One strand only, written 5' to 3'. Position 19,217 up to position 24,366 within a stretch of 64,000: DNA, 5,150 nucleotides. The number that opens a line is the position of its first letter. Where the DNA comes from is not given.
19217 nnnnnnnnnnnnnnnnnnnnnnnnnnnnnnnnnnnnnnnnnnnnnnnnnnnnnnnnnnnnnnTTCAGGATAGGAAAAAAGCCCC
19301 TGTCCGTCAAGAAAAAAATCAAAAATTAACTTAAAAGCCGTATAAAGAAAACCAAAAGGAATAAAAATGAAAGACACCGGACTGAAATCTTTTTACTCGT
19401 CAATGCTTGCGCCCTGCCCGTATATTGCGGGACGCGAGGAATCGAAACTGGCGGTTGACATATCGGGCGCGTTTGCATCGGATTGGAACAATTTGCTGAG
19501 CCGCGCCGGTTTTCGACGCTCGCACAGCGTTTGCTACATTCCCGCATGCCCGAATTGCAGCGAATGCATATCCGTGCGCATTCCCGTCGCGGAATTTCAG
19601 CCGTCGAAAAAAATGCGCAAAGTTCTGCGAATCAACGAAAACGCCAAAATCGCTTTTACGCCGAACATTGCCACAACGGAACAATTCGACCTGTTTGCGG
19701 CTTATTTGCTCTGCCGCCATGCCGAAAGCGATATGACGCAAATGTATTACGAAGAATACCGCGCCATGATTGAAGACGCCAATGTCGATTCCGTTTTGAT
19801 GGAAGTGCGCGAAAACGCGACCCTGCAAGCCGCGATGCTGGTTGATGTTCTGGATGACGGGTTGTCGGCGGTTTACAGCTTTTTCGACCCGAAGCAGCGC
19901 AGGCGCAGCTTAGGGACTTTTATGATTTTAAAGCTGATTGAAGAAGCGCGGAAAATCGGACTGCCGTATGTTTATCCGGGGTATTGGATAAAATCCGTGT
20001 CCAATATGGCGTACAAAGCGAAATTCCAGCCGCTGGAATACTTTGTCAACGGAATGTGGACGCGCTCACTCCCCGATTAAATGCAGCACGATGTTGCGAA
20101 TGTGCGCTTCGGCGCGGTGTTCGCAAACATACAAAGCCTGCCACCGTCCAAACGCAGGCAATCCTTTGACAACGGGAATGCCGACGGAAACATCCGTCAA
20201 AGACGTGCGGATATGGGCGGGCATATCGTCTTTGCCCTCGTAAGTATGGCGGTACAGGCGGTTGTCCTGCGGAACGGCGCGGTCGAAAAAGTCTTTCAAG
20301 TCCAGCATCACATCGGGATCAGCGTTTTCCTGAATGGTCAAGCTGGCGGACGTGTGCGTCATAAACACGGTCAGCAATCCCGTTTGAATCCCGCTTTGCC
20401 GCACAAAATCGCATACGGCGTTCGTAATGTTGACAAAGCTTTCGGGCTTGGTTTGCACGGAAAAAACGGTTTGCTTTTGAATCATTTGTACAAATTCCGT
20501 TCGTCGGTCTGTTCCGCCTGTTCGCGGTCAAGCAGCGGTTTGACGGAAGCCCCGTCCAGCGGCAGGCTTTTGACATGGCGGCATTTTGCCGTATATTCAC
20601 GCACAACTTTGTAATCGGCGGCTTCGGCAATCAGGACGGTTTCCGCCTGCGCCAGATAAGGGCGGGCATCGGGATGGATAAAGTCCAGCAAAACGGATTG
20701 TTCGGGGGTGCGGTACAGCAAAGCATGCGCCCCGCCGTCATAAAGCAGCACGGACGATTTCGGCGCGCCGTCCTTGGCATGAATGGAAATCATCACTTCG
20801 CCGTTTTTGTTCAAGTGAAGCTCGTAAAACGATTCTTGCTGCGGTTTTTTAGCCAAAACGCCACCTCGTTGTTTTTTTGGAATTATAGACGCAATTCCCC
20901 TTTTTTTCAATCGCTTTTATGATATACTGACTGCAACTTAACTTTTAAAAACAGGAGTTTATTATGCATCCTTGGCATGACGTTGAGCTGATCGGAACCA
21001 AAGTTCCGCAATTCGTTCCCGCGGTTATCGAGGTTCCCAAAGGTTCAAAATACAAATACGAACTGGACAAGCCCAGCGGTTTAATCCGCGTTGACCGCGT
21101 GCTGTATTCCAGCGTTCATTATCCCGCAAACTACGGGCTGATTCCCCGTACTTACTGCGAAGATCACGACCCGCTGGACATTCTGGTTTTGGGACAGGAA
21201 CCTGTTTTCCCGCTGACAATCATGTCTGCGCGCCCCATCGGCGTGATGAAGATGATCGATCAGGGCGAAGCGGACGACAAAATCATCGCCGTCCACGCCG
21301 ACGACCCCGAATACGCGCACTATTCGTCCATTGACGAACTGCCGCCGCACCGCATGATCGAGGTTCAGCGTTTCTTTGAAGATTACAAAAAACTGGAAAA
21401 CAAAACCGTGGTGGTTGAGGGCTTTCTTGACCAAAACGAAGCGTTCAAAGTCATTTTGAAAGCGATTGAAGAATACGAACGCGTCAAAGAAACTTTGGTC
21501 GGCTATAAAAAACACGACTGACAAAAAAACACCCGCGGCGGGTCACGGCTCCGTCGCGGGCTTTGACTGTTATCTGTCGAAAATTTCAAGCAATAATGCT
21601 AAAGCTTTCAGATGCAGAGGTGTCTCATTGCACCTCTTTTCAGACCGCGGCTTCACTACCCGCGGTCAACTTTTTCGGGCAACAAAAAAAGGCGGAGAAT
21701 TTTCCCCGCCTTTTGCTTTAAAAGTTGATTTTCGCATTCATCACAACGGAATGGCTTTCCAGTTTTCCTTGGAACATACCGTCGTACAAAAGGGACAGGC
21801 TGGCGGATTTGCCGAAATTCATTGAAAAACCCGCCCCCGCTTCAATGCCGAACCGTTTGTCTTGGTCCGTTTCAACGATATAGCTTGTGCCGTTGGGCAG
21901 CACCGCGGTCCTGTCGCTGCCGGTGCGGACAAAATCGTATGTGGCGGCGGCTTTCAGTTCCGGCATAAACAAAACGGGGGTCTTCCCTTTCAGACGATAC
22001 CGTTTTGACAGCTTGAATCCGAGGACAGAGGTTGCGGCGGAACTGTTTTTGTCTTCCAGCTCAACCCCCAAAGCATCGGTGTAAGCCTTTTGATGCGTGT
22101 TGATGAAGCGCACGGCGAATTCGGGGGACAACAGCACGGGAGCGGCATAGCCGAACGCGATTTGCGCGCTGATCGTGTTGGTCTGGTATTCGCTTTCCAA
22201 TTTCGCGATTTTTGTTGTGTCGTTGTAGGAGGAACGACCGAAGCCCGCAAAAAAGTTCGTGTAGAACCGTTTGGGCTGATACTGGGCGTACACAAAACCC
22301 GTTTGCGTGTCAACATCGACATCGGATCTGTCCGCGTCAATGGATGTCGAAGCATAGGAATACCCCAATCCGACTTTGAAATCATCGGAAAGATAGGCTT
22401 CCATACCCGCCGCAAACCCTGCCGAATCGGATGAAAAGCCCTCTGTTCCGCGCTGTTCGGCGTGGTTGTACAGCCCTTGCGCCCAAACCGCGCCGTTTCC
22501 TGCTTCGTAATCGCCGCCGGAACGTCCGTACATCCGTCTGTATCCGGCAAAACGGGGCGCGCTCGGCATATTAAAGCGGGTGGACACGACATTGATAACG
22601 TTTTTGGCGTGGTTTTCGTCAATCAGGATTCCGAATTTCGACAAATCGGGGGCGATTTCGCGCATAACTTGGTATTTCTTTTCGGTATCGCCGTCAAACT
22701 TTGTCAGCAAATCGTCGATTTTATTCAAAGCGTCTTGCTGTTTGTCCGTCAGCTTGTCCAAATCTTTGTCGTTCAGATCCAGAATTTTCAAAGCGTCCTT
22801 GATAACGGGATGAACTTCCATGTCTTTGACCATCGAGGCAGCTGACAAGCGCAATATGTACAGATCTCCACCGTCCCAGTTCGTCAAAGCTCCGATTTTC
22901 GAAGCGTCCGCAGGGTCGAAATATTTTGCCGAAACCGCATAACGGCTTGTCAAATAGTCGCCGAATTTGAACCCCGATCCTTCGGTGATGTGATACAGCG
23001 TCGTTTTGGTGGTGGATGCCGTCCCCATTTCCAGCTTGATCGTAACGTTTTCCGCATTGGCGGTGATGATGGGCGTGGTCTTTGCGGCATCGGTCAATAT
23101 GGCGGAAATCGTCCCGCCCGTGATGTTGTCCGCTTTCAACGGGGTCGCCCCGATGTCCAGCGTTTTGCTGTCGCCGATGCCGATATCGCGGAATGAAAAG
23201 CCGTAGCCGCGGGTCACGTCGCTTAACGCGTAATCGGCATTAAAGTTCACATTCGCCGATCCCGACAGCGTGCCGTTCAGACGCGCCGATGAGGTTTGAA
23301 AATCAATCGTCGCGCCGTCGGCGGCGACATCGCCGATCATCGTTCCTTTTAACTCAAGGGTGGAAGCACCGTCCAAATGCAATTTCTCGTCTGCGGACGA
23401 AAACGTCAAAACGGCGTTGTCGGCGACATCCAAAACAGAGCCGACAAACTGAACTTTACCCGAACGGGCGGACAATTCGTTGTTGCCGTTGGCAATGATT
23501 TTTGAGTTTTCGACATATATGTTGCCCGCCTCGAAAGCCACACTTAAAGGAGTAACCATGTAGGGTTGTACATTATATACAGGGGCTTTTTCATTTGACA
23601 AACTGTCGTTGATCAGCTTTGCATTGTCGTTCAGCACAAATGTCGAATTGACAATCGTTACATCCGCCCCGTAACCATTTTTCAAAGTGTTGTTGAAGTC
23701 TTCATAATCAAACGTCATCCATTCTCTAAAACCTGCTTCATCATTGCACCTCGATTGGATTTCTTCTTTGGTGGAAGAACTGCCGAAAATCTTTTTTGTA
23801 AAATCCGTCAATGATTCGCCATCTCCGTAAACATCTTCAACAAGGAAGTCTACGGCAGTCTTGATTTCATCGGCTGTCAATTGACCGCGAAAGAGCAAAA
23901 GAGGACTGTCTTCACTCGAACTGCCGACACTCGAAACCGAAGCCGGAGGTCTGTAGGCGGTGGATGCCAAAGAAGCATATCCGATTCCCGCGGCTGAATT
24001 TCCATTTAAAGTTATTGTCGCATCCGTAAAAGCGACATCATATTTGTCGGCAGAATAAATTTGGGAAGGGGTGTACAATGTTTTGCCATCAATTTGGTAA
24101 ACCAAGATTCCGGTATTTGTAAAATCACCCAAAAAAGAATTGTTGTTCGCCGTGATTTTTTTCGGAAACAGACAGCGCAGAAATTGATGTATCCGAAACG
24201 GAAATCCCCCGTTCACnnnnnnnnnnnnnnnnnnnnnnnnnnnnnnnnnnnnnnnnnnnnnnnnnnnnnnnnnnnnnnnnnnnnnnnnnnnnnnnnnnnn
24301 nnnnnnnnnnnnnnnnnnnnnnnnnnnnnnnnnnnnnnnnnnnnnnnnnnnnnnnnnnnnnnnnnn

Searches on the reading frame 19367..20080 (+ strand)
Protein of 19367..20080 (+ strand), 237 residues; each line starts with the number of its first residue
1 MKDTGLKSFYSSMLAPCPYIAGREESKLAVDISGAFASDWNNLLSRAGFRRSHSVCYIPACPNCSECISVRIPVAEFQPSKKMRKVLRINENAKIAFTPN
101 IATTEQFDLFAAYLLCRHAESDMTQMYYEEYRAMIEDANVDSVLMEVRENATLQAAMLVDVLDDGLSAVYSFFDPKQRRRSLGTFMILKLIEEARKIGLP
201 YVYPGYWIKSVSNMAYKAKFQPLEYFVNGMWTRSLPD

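Call 42: search_protein_families(library=pfam, proteins=[window:19367-20080:+], max_evalue=0.0001)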
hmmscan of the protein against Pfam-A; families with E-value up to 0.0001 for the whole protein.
window:19367-20080:+ (237 aa): 2 families
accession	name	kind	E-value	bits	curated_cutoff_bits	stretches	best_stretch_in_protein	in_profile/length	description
PF04377.21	ATE_C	-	1.1e-37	129.8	25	1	105-225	1-120/122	Arginine-tRNA-protein transferase, C terminus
PF04376.19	ATE_N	-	6.1e-20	71.7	27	1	16-85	2-72/72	Arginine-tRNA-protein transferase, N terminus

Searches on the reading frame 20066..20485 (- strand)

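Call 42: search_protein_families(library=pfam, proteins=[window:20066-20485:-], max_evalue=0.0001)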
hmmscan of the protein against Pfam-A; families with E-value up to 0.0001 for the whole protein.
window:20066-20485:- (139 aa): 1 family
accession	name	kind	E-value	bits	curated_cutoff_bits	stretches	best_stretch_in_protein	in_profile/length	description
PF01894.22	UPF0047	-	1.2e-37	129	27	1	19-135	1-116/117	Uncharacterised protein family UPF0047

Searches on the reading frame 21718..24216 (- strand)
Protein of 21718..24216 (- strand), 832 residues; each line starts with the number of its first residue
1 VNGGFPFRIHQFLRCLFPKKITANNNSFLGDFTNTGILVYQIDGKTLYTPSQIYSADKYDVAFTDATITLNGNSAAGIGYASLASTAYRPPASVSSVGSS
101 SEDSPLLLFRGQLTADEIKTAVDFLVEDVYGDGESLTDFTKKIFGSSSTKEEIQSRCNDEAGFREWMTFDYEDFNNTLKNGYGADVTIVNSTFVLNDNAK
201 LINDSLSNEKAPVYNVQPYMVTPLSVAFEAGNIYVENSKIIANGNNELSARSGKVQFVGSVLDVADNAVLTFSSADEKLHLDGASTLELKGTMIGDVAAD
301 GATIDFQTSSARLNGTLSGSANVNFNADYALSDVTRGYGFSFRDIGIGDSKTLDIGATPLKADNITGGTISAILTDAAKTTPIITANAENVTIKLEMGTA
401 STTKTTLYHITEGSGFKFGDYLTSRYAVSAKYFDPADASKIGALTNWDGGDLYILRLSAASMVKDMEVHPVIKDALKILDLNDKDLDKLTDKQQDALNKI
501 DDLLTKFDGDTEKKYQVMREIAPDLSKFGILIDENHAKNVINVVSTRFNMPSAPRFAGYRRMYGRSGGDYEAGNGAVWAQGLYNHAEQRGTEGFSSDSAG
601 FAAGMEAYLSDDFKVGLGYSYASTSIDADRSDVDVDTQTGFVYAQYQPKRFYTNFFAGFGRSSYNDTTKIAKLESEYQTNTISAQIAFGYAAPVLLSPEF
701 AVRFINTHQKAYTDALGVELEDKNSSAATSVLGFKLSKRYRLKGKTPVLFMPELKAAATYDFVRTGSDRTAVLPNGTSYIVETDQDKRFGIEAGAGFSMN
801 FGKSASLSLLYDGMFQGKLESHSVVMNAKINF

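Call 42: search_protein_families(library=pfam, proteins=[window:21718-24216:-], max_evalue=0.0001)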
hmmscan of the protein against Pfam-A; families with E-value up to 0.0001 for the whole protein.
window:21718-24216:- (832 aa): 1 family
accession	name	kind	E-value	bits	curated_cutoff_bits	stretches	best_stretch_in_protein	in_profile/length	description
PF03797.25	Autotransporter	-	2.5e-34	119.6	26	1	577-812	1-255/255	Autotransporter beta-domain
